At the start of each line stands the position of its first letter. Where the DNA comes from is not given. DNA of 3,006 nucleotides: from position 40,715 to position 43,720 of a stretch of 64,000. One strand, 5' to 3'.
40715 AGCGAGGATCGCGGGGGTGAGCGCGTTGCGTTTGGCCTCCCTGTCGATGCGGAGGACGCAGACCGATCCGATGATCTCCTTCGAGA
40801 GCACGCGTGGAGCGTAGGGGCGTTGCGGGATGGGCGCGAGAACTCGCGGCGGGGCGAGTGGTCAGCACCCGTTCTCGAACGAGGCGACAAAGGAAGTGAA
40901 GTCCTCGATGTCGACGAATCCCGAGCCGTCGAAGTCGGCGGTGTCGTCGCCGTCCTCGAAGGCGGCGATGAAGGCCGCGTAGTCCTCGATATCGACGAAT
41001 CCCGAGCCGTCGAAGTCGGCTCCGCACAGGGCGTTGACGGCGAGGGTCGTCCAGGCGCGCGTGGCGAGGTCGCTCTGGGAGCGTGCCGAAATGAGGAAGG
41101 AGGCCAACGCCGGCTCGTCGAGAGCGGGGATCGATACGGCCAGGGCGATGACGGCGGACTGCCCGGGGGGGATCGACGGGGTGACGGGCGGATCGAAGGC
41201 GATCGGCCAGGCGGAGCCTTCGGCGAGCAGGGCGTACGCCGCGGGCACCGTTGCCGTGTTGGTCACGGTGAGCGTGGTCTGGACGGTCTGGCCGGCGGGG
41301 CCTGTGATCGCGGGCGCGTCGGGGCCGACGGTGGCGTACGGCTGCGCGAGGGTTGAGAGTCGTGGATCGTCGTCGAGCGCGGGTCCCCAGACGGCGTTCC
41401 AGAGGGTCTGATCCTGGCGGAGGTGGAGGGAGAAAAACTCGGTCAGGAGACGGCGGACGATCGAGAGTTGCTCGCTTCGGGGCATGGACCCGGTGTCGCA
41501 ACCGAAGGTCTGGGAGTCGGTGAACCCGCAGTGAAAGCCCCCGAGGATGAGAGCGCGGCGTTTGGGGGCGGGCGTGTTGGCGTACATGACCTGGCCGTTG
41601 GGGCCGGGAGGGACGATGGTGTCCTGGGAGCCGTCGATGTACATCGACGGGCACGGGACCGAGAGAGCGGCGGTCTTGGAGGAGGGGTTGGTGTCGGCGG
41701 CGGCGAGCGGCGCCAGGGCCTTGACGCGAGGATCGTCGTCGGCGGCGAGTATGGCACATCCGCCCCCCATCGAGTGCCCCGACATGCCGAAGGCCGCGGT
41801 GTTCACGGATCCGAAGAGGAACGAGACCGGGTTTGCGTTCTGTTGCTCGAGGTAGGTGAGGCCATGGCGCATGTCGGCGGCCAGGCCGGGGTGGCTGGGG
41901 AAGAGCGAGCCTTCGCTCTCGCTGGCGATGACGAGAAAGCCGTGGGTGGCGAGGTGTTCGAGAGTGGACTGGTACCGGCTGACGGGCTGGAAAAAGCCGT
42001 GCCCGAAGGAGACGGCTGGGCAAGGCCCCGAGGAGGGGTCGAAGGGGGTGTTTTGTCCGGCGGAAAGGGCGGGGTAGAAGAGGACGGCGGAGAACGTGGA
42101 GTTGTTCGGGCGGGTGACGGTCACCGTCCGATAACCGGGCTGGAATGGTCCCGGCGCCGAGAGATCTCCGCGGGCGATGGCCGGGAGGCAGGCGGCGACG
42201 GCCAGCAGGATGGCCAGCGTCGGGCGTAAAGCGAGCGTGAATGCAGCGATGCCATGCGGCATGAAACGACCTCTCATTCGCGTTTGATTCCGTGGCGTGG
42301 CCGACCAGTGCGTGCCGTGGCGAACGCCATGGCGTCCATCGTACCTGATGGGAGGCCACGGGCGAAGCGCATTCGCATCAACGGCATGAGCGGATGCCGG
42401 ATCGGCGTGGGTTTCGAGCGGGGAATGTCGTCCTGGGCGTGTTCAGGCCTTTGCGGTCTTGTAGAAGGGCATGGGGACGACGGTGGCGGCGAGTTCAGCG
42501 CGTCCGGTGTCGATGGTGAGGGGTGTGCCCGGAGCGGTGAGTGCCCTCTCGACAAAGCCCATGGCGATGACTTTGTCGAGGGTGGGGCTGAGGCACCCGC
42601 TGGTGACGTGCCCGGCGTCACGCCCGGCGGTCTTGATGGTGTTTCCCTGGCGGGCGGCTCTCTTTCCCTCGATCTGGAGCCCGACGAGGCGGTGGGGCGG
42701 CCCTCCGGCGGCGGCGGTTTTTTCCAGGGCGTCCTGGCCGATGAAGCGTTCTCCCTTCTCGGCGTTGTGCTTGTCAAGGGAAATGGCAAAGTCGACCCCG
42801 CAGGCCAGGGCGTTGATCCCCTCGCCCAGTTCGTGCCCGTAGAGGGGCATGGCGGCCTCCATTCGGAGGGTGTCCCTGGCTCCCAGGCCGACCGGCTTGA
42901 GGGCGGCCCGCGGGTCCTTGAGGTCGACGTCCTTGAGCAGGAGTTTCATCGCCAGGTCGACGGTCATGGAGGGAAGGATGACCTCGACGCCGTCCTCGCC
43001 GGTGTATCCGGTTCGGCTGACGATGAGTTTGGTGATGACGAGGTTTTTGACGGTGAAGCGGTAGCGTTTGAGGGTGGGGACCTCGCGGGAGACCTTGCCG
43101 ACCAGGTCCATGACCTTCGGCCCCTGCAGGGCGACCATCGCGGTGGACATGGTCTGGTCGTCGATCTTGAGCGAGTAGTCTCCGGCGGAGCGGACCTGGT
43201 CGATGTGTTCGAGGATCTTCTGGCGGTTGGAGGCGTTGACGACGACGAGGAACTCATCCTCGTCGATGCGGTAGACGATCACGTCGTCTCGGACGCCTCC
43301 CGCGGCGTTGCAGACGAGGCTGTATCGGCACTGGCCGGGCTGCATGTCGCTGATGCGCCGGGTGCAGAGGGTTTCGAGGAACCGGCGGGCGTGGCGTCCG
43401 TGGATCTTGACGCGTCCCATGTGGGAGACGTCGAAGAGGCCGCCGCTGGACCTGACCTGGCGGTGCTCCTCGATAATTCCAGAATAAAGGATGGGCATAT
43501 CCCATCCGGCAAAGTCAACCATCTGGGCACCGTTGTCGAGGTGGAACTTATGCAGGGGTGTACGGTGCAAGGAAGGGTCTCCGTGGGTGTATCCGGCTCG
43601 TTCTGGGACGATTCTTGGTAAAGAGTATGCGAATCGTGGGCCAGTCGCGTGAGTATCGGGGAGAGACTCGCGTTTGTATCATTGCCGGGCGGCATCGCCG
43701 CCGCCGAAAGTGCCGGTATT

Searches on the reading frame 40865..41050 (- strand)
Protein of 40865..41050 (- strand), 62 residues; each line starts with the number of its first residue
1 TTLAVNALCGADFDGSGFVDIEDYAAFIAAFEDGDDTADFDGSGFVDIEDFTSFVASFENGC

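Call 8: find_homologous_proteins(query=window:40865-41050:-, max_evalue=0.001)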
Query seq(62 aa) (62 aa): 12 proteins with E <= 0.001 among 17 candidates.
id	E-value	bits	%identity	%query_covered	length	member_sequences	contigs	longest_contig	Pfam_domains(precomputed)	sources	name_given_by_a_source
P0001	1.8e-17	80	69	94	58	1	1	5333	PF00036.39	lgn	-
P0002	1.3e-16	78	74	87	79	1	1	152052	PF00036.39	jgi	jgi:hypothetical protein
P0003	4.0e-14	70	65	100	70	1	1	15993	PF13405.13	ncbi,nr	ncbi:MAG: hypothetical protein L6Q35_05575 [Phycisphaerales bacterium]|nr:hypothetical protein [Phyc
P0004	1.6e-13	68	61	100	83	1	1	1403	-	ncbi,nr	ncbi:MAG TPA: GC-type dockerin domain-anchored protein, partial [Phycisphaerales bacterium]|nr:GC-ty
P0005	3.0e-13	67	67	87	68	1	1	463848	PF13405.13,PF00036.39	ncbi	-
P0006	7.5e-13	66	63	87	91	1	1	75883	PF00404.25,PF00036.39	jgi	jgi:hypothetical protein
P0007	1.6e-12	65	64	90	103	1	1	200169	-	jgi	jgi:hypothetical protein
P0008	7.6e-12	63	57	94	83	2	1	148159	PF13405.13,PF00036.39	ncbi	-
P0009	1.7e-11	62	65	87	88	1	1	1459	-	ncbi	-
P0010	1.9e-8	52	61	71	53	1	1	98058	-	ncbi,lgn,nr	ncbi:MAG: hypothetical protein IT435_00360 [Phycisphaerales bacterium]|nr:hypothetical protein [Phyc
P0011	2.8e-7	48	57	76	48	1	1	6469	-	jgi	jgi:hypothetical protein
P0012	1.3e-5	43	49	84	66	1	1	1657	PF13405.13,PF00036.39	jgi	jgi:hypothetical protein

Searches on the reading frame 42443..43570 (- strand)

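Call 49: search_protein_families(library=pfam, proteins=[window:42443-43570:-], max_evalue=0.0001)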
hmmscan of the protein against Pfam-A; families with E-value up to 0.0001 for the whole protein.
window:42443-43570:- (375 aa): 2 families
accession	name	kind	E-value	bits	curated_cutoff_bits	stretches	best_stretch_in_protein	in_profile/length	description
PF01571.26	GCV_T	-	1.3e-78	264.2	25.6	1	6-261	1-254/255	Aminomethyltransferase folate-binding domain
PF08669.17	GCV_T_C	-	1.7e-21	76.4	25.9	1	294-371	2-80/80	Glycine cleavage T-protein C-terminal barrel domain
